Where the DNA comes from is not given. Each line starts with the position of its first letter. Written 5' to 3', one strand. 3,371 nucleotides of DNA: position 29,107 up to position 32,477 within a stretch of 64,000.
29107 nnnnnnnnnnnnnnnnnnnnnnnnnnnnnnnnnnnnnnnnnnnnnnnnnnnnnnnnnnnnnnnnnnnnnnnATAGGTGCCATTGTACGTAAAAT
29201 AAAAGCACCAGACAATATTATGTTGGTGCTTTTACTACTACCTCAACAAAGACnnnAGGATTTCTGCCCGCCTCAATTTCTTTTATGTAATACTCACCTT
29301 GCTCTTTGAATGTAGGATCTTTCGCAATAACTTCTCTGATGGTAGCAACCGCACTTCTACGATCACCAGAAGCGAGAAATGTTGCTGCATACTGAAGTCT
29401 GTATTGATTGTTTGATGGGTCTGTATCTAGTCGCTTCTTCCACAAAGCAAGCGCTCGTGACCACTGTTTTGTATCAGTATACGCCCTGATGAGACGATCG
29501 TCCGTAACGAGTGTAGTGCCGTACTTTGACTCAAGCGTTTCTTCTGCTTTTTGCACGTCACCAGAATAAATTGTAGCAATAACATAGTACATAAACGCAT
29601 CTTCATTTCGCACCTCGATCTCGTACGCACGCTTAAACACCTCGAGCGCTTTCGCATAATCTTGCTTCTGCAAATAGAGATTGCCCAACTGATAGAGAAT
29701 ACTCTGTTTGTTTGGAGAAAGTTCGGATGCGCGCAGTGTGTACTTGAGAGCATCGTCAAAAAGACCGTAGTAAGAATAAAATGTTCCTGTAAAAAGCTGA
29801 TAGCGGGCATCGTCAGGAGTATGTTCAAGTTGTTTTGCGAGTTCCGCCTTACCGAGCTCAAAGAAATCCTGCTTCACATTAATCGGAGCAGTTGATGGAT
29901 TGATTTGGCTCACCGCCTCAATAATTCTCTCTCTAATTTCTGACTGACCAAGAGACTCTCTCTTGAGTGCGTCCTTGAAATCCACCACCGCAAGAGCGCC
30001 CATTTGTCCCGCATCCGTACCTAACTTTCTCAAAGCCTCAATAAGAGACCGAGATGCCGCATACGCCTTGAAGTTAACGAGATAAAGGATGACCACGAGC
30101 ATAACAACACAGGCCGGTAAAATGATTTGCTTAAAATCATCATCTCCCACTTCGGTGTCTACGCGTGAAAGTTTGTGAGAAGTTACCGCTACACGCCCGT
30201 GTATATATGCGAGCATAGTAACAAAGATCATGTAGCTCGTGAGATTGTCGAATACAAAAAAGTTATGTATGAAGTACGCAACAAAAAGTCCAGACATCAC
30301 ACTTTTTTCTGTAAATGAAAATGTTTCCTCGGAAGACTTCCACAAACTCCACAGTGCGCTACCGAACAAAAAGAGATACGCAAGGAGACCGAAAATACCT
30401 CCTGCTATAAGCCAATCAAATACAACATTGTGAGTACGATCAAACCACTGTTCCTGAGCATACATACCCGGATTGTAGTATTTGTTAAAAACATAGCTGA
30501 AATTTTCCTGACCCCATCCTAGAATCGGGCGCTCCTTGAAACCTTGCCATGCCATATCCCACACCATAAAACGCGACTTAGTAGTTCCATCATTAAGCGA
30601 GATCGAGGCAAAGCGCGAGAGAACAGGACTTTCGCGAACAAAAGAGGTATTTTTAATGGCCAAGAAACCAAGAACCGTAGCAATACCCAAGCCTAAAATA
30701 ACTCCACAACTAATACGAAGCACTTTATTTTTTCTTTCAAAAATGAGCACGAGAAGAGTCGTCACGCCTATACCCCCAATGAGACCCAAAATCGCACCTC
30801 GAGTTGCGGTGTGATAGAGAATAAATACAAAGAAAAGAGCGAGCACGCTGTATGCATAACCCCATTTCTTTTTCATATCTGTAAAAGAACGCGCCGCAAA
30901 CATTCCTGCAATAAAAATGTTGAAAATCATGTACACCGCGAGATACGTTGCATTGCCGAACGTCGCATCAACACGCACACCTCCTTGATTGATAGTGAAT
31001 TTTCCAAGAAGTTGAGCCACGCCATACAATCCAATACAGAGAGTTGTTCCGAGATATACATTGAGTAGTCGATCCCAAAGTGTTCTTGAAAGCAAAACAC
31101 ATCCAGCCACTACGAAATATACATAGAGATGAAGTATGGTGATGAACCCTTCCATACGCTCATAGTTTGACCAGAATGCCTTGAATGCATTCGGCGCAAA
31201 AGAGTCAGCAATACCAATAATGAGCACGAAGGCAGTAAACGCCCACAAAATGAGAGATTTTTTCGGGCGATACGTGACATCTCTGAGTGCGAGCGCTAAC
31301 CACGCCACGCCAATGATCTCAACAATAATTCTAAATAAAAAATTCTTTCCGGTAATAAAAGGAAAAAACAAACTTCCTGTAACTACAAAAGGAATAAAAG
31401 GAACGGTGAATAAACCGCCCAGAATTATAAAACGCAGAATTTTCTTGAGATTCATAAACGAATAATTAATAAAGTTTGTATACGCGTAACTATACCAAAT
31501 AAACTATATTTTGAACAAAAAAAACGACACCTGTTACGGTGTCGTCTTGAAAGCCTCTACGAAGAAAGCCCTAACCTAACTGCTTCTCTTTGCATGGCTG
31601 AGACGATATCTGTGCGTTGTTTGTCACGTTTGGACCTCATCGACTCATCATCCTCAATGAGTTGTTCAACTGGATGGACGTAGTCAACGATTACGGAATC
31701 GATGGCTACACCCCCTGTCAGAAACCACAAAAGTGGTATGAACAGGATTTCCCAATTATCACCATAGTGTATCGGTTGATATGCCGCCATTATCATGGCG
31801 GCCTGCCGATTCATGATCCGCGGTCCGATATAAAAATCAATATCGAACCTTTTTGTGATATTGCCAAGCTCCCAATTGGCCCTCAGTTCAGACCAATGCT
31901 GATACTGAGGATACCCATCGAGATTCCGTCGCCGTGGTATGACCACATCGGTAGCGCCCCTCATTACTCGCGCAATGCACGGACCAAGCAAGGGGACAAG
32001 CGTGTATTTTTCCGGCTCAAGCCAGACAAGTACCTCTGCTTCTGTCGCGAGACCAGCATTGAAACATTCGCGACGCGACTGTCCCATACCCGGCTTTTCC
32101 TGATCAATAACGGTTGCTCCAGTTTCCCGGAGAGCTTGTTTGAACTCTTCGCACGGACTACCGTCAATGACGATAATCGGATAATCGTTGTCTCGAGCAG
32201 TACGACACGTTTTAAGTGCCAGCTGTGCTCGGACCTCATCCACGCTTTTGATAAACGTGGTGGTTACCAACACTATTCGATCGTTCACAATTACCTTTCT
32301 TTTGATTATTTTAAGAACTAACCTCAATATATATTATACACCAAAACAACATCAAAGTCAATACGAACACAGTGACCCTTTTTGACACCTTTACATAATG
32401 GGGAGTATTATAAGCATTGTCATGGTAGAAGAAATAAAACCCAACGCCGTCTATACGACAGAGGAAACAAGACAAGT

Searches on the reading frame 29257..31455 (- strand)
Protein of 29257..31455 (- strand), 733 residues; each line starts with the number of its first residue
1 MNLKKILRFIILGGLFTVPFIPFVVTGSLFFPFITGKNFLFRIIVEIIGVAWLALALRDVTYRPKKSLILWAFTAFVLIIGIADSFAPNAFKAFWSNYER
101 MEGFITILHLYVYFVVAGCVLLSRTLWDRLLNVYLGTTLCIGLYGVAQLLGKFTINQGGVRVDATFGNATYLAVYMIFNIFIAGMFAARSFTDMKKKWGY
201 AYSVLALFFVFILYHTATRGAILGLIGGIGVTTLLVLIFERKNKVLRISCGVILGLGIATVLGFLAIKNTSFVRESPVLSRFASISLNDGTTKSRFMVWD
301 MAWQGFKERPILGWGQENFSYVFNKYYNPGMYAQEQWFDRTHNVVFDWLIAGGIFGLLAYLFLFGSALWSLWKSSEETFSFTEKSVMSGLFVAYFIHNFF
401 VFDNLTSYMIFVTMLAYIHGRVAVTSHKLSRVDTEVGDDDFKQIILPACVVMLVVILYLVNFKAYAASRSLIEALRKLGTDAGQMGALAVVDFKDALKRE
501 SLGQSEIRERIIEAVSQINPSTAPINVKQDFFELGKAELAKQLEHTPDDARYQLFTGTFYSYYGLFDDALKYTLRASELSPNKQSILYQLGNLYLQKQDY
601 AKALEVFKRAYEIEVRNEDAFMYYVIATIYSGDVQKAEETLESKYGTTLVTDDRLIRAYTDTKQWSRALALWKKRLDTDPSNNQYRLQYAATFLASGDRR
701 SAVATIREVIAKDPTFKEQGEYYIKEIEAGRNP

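Call 5: search_protein_families(library=pfam, proteins=[window:29257-31455:-])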
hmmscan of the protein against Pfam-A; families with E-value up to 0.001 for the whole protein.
window:29257-31455:- (733 aa): 14 families
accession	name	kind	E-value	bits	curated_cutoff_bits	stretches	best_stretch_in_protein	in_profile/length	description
PF04932.20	Wzy_C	-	4.9e-21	75.5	31.7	1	205-361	2-149/149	O-Antigen ligase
PF14559.12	TPR_19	-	4.8e-10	40.1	25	0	595-642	2-49/68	Tetratricopeptide repeat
PF23914.1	TPR_CcmH_CycH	-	8.8e-10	39.1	42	0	590-639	56-108/158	Cytochrome c-type biogenesis protein H TPR domain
PF13428.12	TPR_14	-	1.1e-09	38.4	23.5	0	586-624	3-41/44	Tetratricopeptide repeat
PF00515.34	TPR_1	-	1.9e-09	37.4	27.8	1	586-613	3-30/34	Tetratricopeptide repeat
PF07719.23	TPR_2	-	2.3e-09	37.1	27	1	586-613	3-30/34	Tetratricopeptide repeat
PF13176.12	TPR_7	-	2.2e-08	34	27.9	0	587-619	2-34/36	Tetratricopeptide repeat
PF13424.12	TPR_12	-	1.1e-06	29.1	30.1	2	586-642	5-69/77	Tetratricopeptide repeat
PF12895.13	ANAPC3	-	2e-06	28.4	27.2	0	565-642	4-80/82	Anaphase-promoting complex, cyclosome, subunit 3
PF14561.12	TPR_20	-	9.5e-06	26.3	25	0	669-718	8-57/90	Tetratricopeptide repeat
PF13432.12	TPR_16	-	1.2e-05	26.1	32.7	1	564-612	11-59/65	Tetratricopeptide repeat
PF25060.1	ARM_TT21_2nd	-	3.6e-05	23.8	27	1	574-642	47-114/270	Tetratricopeptide repeat protein 21 second ARM domain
PF13181.12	TPR_8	-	4e-05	23.9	25.7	1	586-613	3-30/34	Tetratricopeptide repeat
PF13414.12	TPR_11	-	0.00012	22.1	26.8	0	591-621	1-31/42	TPR repeat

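Call 21: search_protein_families(library=ncbifam, proteins=[window:29257-31455:-], max_evalue=0.00001)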
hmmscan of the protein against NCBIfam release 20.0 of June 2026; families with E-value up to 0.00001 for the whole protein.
window:29257-31455:- (733 aa): 9 families
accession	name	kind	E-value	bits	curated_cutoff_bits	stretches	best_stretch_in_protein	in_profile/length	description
TIGR00947.1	2A73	equivalog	1.7e-14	53.6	366.4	1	43-370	43-364/425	IctB family putative bicarbonate transporter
TIGR02917.1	PEP_TPR_lipo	equivalog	1.9e-12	45.9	312.2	1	523-642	336-455/899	XrtA/PEP-CTERM system TPR-repeat protein PrsT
NF040959.1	MamA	equivalog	3.6e-11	42.9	200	1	540-640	61-161/204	magnetosome protein MamA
TIGR03939.1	PGA_TPR_OMP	equivalog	5.5e-10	38.1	366.65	1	655-717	92-154/800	poly-beta-1,6 N-acetyl-D-glucosamine export porin PgaA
NF047371.1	FlcA_CTERM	equivalog_domain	1.7e-08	33.4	300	0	558-619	447-508/646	periplasmic flagellar collar protein FlcA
NF007468.0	PRK10049.1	equivalog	6.5e-07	27.9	1043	1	656-724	108-177/817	poly-beta-1,6 N-acetyl-D-glucosamine export porin PgaA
NF052415.1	T3SS_chap_SctY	equivalog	7.7e-07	29.6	70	0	579-643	1-65/106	type III secretion apparatus assembly chaperone SctY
TIGR02521.1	type_IV_pilW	equivalog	2e-06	27.5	154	0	528-642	43-159/234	type IV pilus biogenesis/stability protein PilW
TIGR02552.1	LcrH_SycD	equivalog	7.7e-06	25.7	104.8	0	553-641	20-109/136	SycD/LcrH family type III secretion system chaperone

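Call 53: search_solved_structures(query=window:29257-31455:-, max_evalue=0.1)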
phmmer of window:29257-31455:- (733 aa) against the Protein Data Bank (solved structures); distinct sequences matched with E-value up to 0.1: 55.
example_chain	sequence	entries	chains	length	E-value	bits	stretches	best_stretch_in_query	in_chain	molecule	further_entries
9qhb_A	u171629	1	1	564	2.3e-48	168.7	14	557-635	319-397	Engineered tetratricopeptide repeat protein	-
9qhc_A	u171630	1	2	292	5.6e-30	107.9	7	557-621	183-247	Engineered tetratricopeptide repeat protein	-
8bu0_A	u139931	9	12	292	2.2e-26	96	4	557-621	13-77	Consensus tetratricopeptide repeat protein | Crystal structure of an 8-repeat consensus TPR superhelix with Zinc. | Monomer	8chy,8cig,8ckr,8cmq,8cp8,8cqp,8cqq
7obi_A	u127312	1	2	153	3.3e-15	59.1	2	557-637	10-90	CTPR-rv4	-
8ch0_A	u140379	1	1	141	1.8e-13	53.3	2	557-621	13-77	Consensus tetratricopeptide repeat protein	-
2fo7_A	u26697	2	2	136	1.9e-13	53.3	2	557-622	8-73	SYNTHETIC CONSENSUS TPR PROTEIN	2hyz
2wqh_A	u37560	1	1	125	3.9e-11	45.6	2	557-620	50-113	CTPR3Y3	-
1na0_A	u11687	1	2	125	7e-11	44.8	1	557-620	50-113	designed protein CTPR3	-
9gzg_A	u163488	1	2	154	9.3e-11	44.4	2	557-621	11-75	Engineered CTPR protein with glutamic acids for conductivity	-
3kd7_A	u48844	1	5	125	5.2e-10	41.9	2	557-620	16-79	CTPR390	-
6vfi_B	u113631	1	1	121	1.1e-09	40.8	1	543-629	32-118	O43_dn18B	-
6v8e_A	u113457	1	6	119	7e-09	38.2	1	543-620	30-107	Designed protein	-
6vfh_A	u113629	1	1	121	7.1e-09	38.1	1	543-622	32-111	T33_dn10A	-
1w3b_A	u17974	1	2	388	1.6e-08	37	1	563-718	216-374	UDP-N-ACETYLGLUCOSAMINE--PEPTIDE N-ACETYLGLUCOSAMINYLTRANSFERASE 110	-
1na3_A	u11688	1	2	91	1.9e-08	36.7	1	556-620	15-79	designed protein CTPR2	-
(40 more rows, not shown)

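Call 57: find_homologous_proteins(query=window:29257-31455:-, max_evalue=1e-10)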
Query window:29257-31455:- (733 aa): 6049 proteins with E <= 1e-10 among 8000 candidates; the best 120 are listed.
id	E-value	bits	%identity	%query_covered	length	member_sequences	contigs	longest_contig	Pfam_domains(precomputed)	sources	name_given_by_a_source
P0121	0.0e+0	1616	97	100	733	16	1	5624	PF23914.2,PF13414.13,PF13176.13,PF13428.13,PF14559.13,PF00515.35,PF12895.14,PF13424.13,PF21033.5,PF13432.13,PF13181.13,PF14561.13,PF07719.24,PF04932.21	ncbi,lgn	-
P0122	0.0e+0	1447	86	100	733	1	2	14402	PF14559.13,PF23914.2,PF13414.13,PF00515.35,PF12895.14,PF13424.13,PF21033.5,PF13428.13,PF14561.13,PF07719.24,PF04932.21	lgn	-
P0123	5.6e-225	767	50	100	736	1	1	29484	PF14559.13,PF00515.35,PF12895.14,PF13424.13,PF21033.5,PF13428.13,PF13181.13,PF07719.24,PF04932.21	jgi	-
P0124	8.1e-224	764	48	98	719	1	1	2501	PF13431.13,PF23914.2,PF13414.13,PF13176.13,PF13428.13,PF14559.13,PF13371.13,PF00515.35,PF12895.14,PF13424.13,PF13432.13,PF13181.13,PF07719.24,PF04932.21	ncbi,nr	ncbi:O-antigen ligase family protein, partial [Candidatus Parcubacteria bacterium]|nr:O-antigen liga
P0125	9.0e-224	763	47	100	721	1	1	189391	PF13431.13,PF23914.2,PF13414.13,PF13428.13,PF14559.13,PF00515.35,PF21033.5,PF13432.13,PF13181.13,PF14561.13,PF07719.24,PF04932.21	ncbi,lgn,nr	ncbi:MAG: O-antigen ligase family protein [Candidatus Taylorbacteria bacterium]|nr:O-antigen ligase 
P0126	2.8e-223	762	50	100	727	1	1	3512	PF14559.13,PF13431.13,PF13414.13,PF00515.35,PF12895.14,PF13424.13,PF21033.5,PF13428.13,PF13181.13,PF07719.24,PF04932.21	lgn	-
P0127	3.9e-223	761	49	100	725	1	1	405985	PF14559.13,PF21033.5,PF13428.13,PF07719.24,PF04932.21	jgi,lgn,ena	-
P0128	8.0e-223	760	48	100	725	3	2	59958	PF14559.13,PF23914.2,PF21033.5,PF13428.13,PF13181.13,PF07719.24,PF04932.21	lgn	-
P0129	4.0e-222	758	48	100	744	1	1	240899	PF13431.13,PF23914.2,PF25062.2,PF13414.13,PF13428.13,PF14559.13,PF00515.35,PF12895.14,PF13424.13,PF21033.5,PF13432.13,PF13181.13,PF14561.13,PF07719.24,PF04932.21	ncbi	-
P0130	1.4e-220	753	50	100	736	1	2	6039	PF23914.2,PF13428.13,PF14559.13,PF13371.13,PF00515.35,PF12895.14,PF21033.5,PF13432.13,PF13181.13,PF14561.13,PF07719.24,PF04932.21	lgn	-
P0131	3.0e-220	752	49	100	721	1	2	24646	PF13431.13,PF13414.13,PF13176.13,PF13428.13,PF00637.27,PF14559.13,PF13371.13,PF00515.35,PF12895.14,PF13424.13,PF21033.5,PF13432.13,PF13181.13,PF14561.13,PF07719.24,PF04932.21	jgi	jgi:O-antigen ligase/tetratricopeptide (TPR) repeat protein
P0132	7.0e-220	751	48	99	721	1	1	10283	PF03704.24,PF23914.2,PF25062.2,PF13414.13,PF13176.13,PF13428.13,PF14559.13,PF00515.35,PF12895.14,PF13432.13,PF13181.13,PF14561.13,PF07719.24,PF13174.13,PF04932.21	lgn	-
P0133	1.7e-219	749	48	100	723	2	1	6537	PF14559.13,PF03704.24,PF23914.2,PF13414.13,PF13432.13,PF13428.13,PF13181.13,PF07719.24,PF04932.21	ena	-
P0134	1.7e-219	749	48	100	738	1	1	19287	PF13431.13,PF23914.2,PF13176.13,PF13428.13,PF14559.13,PF00515.35,PF21033.5,PF13432.13,PF13181.13,PF14561.13,PF07719.24,PF04932.21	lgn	-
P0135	3.8e-219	748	48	100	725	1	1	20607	PF03704.24,PF23914.2,PF13414.13,PF13176.13,PF13428.13,PF14559.13,PF13371.13,PF00515.35,PF12895.14,PF13424.13,PF21033.5,PF13432.13,PF13181.13,PF14561.13,PF07719.24,PF04932.21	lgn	-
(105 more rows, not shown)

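Call 72: predict_structure(alignment_id=A2)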
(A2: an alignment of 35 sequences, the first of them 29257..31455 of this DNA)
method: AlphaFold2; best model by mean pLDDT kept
length: 733 residues; sequences in the alignment: 35
mean_pLDDT: 89.2   pTM: 0.85
mean pLDDT of the five models: 89.2, 88.8, 87.2, 87.2, 86.0
residues with pLDDT >= 90: 454; 70-90: 244; 50-70: 35; < 50: 0
segments of 3 or more residues with pLDDT < 50: none
pLDDT, mean of each block of 10 residues (from residue 1): 87 97 84 83 95 91 90 96 89 69 85 96 92 97 93 79 87 95 94 83 97 91 93 93 87 91 89 86 66 76 93 87 90 72 87 94 96 88 95 91 84 95 68 73 89 91 88 88 82 91 84 86 89 94 90 93 94 96 94 95 96 91 95 93 90 91 92 92 92 94 95 92 94 87
secondary structure, 60 per line:
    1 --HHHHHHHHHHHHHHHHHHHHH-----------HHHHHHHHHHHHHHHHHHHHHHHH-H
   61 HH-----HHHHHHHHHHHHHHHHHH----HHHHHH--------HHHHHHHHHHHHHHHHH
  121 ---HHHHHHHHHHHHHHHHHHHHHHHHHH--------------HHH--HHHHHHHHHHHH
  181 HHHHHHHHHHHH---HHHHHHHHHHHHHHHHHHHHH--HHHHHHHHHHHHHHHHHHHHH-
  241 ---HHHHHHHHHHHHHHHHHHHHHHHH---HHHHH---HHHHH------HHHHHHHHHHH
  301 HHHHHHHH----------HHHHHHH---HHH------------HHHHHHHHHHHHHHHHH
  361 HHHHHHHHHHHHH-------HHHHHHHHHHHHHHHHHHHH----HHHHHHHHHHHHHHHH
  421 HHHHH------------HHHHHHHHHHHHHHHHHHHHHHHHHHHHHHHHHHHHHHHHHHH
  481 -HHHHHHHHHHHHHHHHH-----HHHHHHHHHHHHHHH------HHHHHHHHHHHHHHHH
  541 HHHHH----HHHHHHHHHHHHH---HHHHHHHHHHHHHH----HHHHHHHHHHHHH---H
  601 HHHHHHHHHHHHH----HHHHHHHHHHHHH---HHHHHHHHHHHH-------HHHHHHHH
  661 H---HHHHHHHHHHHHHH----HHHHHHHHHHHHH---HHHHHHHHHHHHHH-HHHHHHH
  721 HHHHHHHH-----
elements in order (helices of 4 or more, strands of 3 or more residues): H3-23 H35-58 H68-85 H90-95 H104-120 H124-149 H169-192 H196-216 H219-239 H244-267 H271-275 H279-283 H290-308 H319-325 H344-373 H381-400 H405-425 H438-480 H482-498 H504-518 H525-545 H550-562 H566-579 H584-596 H600-613 H618-630 H634-645 H653-661 H665-678 H683-695 H699-712 H714-728

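Call 75: fold_search(model_id=the predicted structure, library=pdb)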
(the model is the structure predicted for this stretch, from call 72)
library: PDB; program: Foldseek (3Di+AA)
matches with E <= 10: 1328; with E <= 0.001: 64
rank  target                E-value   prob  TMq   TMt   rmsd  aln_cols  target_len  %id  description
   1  9qhc_B                2.9e-07  1.00  0.23  0.51   8.4       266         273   23  Crystal structure of 8-repeat CTPR protein with eliminated coordination sites (released 2025-10-22)
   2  8chy                  4.5e-07  1.00  0.23  0.53  10.8       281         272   22  Crystal structure of an 8-repeat consensus TPR superhelix with Zinc. (released 2024-02-21)
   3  9qhb                  1.2e-06  1.00  0.21  0.50   8.6       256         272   24  Crystal structure of 16-repeat CTPR protein with eliminated coordination sites (released 2025-10-22)
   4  9qhc_A                3.9e-06  1.00  0.23  0.52   9.2       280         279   22  Crystal structure of 8-repeat CTPR protein with eliminated coordination sites (released 2025-10-22)
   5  6eou                  5.0e-06  1.00  0.22  0.43  11.5       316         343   18  O-GlcNAc transferase TPR domain with the intellectual disability associated mutation L254F (released 2018-05-09)
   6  9rtt_Q                6.8e-06  1.00  0.21  0.18  29.6       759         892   13  Activated Elongation Complex with IWS1 and ELOF1 (released 2025-09-03)
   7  1w3b_A                1.3e-05  1.00  0.26  0.42  12.6       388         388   18  The superhelical TPR domain of O-linked GlcNAc transferase reveals structural similarities to importin alpha. (released 2004-09-09)
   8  7tpg_B                1.4e-05  1.00  0.39  0.64   6.3       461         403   15  Single-Particle Cryo-EM Structure of the WaaL O-antigen ligase in its ligand bound state (released 2022-04-06)
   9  1w3b_B                1.7e-05  1.00  0.24  0.43  11.3       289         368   14  The superhelical TPR domain of O-linked GlcNAc transferase reveals structural similarities to importin alpha. (released 2004-09-09)
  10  9hvq_Q                2.5e-05  1.00  0.21  0.18  31.1       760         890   13  Structure of the transcribing Pol II-DSIF-PAF-SPT6-RECQL5 complex (released 2025-07-16)
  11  8a3t_F                3.0e-05  1.00  0.23  0.31  25.6       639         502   12  S. cerevisiae APC/C-Cdh1 complex (released 2022-08-31)
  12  8a3t_H                5.5e-05  1.00  0.24  0.32  24.7       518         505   14  S. cerevisiae APC/C-Cdh1 complex (released 2022-08-31)
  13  3ieg_A                7.3e-05  1.00  0.13  0.26  17.9       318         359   18  Crystal Structure of P58(IPK) TPR Domain at 2.5 A (released 2010-03-31)
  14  8fgw_D                9.2e-05  1.00  0.24  0.15  27.3       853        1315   11  Human IFT-A complex structures provide molecular insights into ciliary transport (released 2023-02-22)
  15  7ntf_B                1.0e-04  1.00  0.21  0.19   7.4       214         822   21  Cryo-EM structure of unliganded O-GlcNAc transferase (released 2021-11-17)
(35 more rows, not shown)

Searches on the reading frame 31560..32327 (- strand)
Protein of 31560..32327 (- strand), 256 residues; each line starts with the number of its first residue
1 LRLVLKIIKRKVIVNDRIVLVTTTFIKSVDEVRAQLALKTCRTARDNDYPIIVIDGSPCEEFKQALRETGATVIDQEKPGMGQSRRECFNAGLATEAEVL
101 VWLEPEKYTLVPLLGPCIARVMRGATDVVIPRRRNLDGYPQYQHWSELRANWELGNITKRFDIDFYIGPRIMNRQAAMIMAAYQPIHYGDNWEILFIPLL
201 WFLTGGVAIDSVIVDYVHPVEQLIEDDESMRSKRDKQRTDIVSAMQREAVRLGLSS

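Call 11: search_protein_families(library=pfam, proteins=[window:31560-32327:-])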
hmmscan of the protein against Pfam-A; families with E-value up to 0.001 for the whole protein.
window:31560-32327:- (256 aa): 0 families

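Call 21: search_protein_families(library=ncbifam, proteins=[window:31560-32327:-], max_evalue=0.00001)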
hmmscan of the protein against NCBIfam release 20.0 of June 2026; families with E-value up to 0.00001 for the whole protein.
window:31560-32327:- (256 aa): 0 families

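Call 28: search_protein_families(library=pfam, proteins=[window:31560-32327:-], max_evalue=0.01)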
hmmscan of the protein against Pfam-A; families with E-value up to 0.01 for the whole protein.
window:31560-32327:- (256 aa): 0 families

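Call 52: search_solved_structures(query=window:31560-32327:-, max_evalue=1)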
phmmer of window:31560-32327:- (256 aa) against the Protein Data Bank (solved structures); distinct sequences matched with E-value up to 1: 2.
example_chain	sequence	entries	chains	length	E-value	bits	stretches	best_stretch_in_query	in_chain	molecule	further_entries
6f95_A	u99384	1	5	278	0.33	13.4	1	31-80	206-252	AlfA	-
6bqw_A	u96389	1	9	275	0.36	13.3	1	31-80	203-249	Bacterial actin AlfA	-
